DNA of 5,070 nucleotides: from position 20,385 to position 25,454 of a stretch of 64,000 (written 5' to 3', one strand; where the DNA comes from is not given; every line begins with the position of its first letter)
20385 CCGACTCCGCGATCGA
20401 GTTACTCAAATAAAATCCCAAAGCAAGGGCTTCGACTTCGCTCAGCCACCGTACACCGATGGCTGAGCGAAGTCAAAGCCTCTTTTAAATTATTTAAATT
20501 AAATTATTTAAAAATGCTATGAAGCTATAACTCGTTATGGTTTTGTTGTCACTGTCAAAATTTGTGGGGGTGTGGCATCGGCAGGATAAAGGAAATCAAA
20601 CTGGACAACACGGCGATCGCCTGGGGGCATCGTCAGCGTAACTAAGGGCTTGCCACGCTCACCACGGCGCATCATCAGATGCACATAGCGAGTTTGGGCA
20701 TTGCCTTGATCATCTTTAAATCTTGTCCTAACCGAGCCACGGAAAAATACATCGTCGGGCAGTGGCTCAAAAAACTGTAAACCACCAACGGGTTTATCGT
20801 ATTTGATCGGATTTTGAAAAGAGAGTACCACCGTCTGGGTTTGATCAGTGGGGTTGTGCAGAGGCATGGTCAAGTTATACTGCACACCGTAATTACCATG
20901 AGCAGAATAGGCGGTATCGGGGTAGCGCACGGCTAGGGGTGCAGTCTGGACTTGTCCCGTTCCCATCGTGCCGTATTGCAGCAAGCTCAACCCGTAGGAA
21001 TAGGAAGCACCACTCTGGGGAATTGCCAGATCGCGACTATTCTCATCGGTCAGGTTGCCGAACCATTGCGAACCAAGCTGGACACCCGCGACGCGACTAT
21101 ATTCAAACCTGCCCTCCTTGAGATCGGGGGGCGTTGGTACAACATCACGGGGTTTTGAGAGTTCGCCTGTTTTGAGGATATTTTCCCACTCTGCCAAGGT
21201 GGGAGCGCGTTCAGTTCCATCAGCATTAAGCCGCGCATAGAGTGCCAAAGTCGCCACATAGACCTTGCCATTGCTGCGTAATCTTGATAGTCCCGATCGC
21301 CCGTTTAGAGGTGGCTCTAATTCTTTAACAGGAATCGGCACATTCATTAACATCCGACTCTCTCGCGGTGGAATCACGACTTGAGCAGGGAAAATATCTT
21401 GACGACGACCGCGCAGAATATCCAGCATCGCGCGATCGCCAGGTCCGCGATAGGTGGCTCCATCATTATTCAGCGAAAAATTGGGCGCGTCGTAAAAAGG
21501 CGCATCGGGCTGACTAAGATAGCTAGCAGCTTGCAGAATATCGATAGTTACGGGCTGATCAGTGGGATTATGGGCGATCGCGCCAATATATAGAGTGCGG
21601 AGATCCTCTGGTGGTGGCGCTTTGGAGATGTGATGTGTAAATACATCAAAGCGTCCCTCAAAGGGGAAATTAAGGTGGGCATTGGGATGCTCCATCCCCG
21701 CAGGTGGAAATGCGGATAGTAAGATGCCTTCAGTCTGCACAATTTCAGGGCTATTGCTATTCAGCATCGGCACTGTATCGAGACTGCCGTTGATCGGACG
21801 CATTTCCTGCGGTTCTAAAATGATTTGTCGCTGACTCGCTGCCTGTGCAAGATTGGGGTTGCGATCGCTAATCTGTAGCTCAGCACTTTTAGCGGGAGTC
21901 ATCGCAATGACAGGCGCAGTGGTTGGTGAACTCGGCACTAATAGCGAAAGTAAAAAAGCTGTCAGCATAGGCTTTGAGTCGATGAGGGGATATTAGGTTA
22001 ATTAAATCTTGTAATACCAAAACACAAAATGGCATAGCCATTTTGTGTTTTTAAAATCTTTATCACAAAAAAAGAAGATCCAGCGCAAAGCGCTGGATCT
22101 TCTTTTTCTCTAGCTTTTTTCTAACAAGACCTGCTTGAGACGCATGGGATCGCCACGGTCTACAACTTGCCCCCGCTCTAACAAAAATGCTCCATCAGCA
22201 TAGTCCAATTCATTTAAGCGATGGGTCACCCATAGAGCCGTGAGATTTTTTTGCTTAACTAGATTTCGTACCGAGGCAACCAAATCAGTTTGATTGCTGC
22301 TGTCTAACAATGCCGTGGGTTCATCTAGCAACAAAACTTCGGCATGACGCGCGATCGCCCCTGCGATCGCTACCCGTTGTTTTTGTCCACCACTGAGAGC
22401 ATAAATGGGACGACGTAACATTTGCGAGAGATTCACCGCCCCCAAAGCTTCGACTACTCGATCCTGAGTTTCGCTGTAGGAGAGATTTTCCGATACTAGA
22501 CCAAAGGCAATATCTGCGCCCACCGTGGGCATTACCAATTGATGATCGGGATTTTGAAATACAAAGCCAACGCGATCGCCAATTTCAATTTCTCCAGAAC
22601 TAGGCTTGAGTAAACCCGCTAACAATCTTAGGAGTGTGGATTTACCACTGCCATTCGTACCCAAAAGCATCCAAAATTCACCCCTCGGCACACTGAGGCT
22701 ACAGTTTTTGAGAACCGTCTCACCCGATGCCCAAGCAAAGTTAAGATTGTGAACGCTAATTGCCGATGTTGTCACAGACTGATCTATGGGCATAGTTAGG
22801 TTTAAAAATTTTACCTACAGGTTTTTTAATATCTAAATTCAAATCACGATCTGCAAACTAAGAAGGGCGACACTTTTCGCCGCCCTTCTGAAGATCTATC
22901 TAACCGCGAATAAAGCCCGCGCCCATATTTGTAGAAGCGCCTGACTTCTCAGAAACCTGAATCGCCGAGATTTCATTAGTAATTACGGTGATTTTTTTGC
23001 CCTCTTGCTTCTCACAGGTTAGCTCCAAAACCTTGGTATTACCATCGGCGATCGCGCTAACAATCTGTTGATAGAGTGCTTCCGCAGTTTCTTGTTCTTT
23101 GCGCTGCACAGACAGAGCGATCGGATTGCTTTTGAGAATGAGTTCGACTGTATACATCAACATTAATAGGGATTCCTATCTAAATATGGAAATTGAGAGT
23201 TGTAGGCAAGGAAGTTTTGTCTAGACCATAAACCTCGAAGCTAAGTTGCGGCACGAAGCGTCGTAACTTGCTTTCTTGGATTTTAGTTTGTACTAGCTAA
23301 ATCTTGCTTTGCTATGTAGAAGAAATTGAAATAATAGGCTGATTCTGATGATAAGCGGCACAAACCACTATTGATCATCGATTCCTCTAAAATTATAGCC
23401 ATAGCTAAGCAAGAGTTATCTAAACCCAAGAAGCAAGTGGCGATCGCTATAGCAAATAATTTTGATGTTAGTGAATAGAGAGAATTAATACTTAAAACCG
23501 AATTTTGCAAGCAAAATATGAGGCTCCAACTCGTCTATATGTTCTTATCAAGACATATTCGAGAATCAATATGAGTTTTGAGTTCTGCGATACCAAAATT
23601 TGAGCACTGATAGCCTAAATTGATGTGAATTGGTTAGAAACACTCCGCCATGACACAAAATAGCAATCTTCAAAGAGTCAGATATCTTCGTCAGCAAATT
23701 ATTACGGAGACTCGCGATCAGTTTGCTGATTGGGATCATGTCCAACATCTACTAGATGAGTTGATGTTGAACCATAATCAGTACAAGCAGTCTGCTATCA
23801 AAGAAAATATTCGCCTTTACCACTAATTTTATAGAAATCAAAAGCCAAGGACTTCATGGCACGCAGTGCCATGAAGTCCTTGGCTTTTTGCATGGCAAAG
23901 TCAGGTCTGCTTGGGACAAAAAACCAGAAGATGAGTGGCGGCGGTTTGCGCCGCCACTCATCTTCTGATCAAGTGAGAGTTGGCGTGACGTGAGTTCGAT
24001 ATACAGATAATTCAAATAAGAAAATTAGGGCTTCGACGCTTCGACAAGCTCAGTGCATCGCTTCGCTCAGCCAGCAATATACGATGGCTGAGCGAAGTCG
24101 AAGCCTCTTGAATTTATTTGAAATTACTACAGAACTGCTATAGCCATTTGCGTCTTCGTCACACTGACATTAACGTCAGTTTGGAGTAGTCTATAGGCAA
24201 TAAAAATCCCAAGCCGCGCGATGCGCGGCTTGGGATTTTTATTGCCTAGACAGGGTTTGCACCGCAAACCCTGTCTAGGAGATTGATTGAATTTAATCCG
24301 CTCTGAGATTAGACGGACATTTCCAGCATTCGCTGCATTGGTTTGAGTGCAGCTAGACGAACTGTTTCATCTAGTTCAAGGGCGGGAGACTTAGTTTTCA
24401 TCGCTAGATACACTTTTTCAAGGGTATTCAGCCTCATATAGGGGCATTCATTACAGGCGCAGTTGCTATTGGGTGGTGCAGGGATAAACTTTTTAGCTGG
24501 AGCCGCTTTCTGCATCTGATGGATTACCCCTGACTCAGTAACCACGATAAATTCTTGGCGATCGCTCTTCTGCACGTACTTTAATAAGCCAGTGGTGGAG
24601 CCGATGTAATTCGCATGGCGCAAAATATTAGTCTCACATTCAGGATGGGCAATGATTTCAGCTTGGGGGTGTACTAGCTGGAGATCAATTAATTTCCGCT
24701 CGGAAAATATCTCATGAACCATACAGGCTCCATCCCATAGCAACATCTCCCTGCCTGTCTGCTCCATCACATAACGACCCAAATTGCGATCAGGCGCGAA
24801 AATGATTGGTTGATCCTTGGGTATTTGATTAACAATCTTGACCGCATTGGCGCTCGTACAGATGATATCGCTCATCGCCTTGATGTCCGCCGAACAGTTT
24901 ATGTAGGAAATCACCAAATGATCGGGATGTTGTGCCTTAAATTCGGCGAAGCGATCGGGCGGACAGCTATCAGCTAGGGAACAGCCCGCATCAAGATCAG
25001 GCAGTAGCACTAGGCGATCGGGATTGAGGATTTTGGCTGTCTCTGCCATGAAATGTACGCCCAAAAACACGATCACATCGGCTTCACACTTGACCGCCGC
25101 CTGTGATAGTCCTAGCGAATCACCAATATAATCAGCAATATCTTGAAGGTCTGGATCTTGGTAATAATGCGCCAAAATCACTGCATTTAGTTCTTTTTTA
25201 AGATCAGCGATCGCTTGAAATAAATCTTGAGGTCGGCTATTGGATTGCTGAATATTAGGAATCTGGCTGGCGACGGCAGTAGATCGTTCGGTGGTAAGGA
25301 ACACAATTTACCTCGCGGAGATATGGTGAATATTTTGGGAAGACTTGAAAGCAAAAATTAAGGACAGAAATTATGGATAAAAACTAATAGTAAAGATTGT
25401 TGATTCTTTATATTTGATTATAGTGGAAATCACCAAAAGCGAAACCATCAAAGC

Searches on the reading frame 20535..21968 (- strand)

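Call 49: search_protein_families(library=pfam, proteins=[window:20535-21968:-], max_evalue=0.0001)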
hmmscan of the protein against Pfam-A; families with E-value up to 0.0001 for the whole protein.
window:20535-21968:- (477 aa): 1 family
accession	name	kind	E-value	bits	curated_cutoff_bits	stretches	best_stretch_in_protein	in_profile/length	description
PF11850.13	DUF3370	-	1.5e-191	637.3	25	1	54-475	1-422/422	Protein of unknown function (DUF3370)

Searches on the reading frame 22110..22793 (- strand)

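Call 49: search_protein_families(library=pfam, proteins=[window:22110-22793:-], max_evalue=0.0001)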
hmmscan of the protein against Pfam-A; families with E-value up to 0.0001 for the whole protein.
window:22110-22793:- (227 aa): 3 families
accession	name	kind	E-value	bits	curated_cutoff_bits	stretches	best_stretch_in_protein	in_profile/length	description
PF00005.33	ABC_tran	-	1.1e-30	107.4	25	1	28-161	1-137/137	ABC transporter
PF13304.12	AAA_21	-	3.3e-07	31.1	27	0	42-62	3-23/304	AAA domain, putative AbiEii toxin, Type IV TA system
PF02463.25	SMC_N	-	5.3e-07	29.7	40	0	75-199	79-205/220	RecF/RecN/SMC N terminal domain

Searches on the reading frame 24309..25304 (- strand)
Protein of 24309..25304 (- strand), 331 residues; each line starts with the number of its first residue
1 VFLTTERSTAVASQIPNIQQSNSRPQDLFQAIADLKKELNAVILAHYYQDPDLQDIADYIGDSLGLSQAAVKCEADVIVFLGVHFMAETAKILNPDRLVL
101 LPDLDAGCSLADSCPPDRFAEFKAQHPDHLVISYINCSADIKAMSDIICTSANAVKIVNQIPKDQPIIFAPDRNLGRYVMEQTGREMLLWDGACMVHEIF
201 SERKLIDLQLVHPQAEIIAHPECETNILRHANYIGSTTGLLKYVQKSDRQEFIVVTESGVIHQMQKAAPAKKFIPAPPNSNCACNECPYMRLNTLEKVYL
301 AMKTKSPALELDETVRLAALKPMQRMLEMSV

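Call 49: search_protein_families(library=pfam, proteins=[window:24309-25304:-], max_evalue=0.0001)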
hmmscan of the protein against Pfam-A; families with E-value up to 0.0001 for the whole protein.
window:24309-25304:- (331 aa): 1 family
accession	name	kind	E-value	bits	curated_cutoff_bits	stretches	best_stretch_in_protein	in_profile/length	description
PF02445.21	NadA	-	8.5e-120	399.8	27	1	31-328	2-295/295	Quinolinate synthetase A protein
